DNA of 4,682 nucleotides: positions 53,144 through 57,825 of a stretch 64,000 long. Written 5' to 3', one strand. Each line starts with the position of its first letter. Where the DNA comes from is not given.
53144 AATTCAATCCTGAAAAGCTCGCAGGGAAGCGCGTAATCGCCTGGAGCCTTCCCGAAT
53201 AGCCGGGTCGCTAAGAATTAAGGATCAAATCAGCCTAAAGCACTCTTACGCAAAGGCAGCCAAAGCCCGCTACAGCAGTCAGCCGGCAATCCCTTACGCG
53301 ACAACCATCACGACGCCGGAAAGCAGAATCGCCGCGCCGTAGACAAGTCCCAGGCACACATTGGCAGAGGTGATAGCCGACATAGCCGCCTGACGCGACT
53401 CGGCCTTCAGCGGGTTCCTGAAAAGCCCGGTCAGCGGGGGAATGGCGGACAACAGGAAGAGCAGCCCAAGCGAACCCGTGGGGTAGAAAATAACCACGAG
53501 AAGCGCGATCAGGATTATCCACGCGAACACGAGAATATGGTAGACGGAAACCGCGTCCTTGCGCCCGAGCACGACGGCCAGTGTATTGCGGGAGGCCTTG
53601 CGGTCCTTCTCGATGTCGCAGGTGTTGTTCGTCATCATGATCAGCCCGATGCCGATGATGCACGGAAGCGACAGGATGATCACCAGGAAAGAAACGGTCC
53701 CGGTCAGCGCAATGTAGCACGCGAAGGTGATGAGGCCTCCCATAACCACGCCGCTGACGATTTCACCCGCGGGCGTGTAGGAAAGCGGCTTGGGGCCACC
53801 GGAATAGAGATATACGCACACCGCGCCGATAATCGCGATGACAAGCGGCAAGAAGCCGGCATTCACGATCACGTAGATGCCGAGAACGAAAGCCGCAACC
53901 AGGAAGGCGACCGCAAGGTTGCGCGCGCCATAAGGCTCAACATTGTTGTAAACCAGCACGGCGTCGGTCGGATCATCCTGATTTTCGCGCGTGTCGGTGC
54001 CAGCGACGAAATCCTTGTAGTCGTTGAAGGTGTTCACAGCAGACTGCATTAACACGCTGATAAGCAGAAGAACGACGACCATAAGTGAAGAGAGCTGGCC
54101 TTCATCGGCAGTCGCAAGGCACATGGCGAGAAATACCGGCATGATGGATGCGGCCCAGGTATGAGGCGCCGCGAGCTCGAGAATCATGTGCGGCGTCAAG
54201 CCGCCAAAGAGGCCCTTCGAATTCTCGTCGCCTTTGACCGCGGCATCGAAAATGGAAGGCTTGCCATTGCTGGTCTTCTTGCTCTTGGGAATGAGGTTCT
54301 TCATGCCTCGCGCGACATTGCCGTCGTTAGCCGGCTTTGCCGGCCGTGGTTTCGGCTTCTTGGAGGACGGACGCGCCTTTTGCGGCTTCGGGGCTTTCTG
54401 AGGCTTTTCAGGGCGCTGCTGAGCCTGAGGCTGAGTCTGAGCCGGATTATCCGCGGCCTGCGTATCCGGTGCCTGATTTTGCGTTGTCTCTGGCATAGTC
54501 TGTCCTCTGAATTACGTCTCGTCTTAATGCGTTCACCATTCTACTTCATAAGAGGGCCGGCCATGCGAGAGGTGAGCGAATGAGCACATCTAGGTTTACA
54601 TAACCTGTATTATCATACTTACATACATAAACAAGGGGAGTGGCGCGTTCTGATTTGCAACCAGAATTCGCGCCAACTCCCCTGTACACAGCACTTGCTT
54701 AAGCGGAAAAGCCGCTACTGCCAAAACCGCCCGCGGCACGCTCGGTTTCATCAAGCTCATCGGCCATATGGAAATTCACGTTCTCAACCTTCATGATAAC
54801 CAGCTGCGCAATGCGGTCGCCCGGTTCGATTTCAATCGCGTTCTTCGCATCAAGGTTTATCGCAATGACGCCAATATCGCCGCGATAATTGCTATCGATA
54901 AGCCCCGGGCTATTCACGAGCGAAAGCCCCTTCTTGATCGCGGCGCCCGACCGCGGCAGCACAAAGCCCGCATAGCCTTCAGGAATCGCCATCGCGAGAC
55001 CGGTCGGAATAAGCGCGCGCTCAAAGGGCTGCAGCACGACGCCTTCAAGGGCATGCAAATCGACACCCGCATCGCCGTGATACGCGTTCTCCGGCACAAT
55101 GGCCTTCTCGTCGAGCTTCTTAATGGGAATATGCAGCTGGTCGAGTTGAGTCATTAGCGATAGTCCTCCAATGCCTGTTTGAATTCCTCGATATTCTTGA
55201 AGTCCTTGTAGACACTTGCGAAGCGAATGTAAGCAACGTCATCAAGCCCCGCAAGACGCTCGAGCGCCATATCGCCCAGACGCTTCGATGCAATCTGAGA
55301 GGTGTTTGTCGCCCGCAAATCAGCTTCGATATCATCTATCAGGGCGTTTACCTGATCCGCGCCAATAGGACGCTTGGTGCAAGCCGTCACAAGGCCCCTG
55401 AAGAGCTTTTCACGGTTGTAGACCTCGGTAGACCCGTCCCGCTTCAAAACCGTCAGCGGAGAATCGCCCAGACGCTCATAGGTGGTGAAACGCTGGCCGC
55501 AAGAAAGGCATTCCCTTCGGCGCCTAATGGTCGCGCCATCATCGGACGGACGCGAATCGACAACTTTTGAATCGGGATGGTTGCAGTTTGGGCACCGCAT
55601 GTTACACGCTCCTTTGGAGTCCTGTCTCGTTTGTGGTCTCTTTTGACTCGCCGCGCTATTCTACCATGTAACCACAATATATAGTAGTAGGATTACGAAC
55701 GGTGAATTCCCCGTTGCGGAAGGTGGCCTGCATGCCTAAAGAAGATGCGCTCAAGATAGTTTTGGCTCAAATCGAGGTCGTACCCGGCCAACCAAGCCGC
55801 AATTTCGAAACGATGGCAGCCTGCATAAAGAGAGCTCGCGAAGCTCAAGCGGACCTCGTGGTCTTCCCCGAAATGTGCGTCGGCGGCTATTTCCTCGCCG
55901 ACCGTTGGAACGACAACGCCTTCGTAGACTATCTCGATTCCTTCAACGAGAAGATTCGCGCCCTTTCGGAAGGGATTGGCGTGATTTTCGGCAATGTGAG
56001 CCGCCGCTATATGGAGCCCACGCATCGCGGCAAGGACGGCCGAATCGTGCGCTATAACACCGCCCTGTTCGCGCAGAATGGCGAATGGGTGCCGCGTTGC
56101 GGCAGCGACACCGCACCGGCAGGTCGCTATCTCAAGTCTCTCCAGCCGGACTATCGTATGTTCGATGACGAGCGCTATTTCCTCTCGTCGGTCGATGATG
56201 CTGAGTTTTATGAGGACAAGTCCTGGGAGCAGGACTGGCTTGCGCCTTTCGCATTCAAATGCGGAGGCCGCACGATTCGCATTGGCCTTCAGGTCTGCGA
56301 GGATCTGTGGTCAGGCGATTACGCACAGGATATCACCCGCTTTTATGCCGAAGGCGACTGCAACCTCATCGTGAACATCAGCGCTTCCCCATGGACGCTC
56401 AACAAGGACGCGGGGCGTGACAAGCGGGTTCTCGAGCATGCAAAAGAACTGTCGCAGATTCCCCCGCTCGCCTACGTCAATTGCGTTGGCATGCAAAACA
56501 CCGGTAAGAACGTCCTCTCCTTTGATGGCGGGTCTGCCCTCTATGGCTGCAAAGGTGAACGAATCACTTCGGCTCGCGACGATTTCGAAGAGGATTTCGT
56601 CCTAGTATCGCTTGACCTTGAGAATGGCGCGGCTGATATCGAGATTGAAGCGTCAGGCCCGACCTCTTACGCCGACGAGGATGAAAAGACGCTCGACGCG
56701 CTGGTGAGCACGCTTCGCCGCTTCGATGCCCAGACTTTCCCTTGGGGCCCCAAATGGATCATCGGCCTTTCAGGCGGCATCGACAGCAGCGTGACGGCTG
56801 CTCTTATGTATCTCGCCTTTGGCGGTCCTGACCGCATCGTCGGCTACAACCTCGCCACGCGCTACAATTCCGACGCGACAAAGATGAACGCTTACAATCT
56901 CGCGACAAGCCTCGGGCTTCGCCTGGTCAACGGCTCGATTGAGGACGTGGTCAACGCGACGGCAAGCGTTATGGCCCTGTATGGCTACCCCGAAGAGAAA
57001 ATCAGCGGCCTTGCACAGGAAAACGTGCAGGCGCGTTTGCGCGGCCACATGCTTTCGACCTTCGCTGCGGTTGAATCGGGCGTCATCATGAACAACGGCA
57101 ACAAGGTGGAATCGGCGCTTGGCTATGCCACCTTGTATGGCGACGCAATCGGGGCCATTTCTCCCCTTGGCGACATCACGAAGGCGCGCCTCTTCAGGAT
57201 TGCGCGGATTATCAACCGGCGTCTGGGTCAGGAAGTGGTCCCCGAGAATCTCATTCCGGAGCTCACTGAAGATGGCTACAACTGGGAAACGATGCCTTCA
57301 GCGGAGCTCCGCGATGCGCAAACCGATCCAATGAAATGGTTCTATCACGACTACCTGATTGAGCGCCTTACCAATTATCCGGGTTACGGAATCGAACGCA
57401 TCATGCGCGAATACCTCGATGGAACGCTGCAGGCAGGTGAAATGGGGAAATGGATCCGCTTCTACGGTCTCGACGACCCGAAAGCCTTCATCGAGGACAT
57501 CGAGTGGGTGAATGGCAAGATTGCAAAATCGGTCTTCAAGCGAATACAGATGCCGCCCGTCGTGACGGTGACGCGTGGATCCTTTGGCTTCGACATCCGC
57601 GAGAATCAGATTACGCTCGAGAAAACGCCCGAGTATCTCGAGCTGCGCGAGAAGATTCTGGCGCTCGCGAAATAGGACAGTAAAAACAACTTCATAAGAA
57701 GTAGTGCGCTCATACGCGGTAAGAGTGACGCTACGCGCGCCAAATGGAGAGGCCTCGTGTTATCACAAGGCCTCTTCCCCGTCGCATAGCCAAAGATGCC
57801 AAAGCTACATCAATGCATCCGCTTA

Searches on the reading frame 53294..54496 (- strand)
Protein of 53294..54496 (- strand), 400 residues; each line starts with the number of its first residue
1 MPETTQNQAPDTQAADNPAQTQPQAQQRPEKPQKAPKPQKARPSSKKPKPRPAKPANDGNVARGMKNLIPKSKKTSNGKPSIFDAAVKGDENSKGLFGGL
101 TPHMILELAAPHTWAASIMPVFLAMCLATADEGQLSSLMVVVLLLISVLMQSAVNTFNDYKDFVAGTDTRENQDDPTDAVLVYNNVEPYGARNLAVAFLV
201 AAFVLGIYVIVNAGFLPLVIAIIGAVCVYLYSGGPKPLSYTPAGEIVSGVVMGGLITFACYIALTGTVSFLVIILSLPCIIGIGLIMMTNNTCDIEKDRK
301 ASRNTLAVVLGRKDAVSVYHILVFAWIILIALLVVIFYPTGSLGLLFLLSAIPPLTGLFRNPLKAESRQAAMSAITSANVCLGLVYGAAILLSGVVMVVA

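Call 49: search_protein_families(library=pfam, proteins=[window:53294-54496:-], max_evalue=0.001)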
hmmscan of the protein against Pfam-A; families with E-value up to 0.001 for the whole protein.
window:53294-54496:- (400 aa): 1 family
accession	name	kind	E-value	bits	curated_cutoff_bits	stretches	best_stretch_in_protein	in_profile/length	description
PF01040.23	UbiA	-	2.3e-31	109.4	34.2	1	118-359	2-226/250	UbiA prenyltransferase family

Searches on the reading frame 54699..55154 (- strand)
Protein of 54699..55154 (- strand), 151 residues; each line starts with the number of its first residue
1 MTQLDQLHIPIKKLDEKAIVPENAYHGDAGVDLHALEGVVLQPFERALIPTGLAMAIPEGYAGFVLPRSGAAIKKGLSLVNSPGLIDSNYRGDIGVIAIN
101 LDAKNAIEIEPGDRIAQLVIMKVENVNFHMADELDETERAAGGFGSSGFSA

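Call 49: search_protein_families(library=pfam, proteins=[window:54699-55154:-], max_evalue=0.001)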
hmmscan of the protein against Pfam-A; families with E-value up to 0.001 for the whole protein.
window:54699-55154:- (151 aa): 2 families
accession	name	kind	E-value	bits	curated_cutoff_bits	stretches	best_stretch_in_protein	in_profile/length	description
PF00692.24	dUTPase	-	1.3e-32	112.7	22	1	17-148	2-129/129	dUTPase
PF22769.1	DCD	-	2.5e-10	41.1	27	1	37-122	69-152/153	dCTP deaminase-like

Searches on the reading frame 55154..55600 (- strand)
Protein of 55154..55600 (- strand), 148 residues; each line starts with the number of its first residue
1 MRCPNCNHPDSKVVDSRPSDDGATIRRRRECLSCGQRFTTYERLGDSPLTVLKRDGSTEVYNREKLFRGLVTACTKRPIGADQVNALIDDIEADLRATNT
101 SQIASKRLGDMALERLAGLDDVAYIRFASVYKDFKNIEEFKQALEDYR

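Call 4: search_protein_families(library=pfam, proteins=[window:55154-55600:-], max_evalue=1)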
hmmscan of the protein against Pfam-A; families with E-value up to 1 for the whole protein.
window:55154-55600:- (148 aa): 8 families
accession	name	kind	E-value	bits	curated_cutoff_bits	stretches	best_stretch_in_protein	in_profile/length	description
PF22811.2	Zn_ribbon_NrdR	-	3.9e-23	81.5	27.2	1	1-42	1-42/42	Transcriptional repressor NrdR-like, N-terminal domain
PF03477.21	ATP-cone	-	1.8e-18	67.3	25.8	1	50-136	2-87/88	ATP cone domain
PF23455.1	DUF7129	-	0.0093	16.1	30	1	20-48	3-31/45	Domain of unknown function (DUF7129)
PF09723.15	Zn_ribbon_8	-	0.018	15.5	34.4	0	30-50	7-27/41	Zinc ribbon domain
PF05129.18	Zn_ribbon_Elf1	-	0.056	14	29.8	1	2-42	24-60/79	Transcription elongation factor Elf1 like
PF01096.23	Zn_ribbon_TFIIS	-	0.056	13.7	21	1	2-39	2-39/39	Transcription factor S-II (TFIIS)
PF24452.1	DUF7568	-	0.061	14.1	27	1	2-36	77-109/121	Family of unknown function (DUF7568)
PF08271.17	Zn_Ribbon_TF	-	0.21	11.6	29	1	1-16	1-15/43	TFIIB zinc-binding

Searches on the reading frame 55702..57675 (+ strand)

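Call 4: search_protein_families(library=pfam, proteins=[window:55702-57675:+], max_evalue=1)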
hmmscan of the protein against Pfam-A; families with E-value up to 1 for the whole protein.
window:55702-57675:+ (657 aa): 3 families
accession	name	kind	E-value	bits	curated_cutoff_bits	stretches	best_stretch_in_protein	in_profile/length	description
PF02540.23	NAD_synthase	-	9.1e-32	110.5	21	1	351-543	20-188/242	NAD synthase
PF00795.27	CN_hydrolase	-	5.5e-16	59.1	23.2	1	21-308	4-250/256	Carbon-nitrogen hydrolase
PF03054.22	tRNA_Me_trans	-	0.085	12.9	20.6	1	353-385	4-33/202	tRNA methyl transferase HUP domain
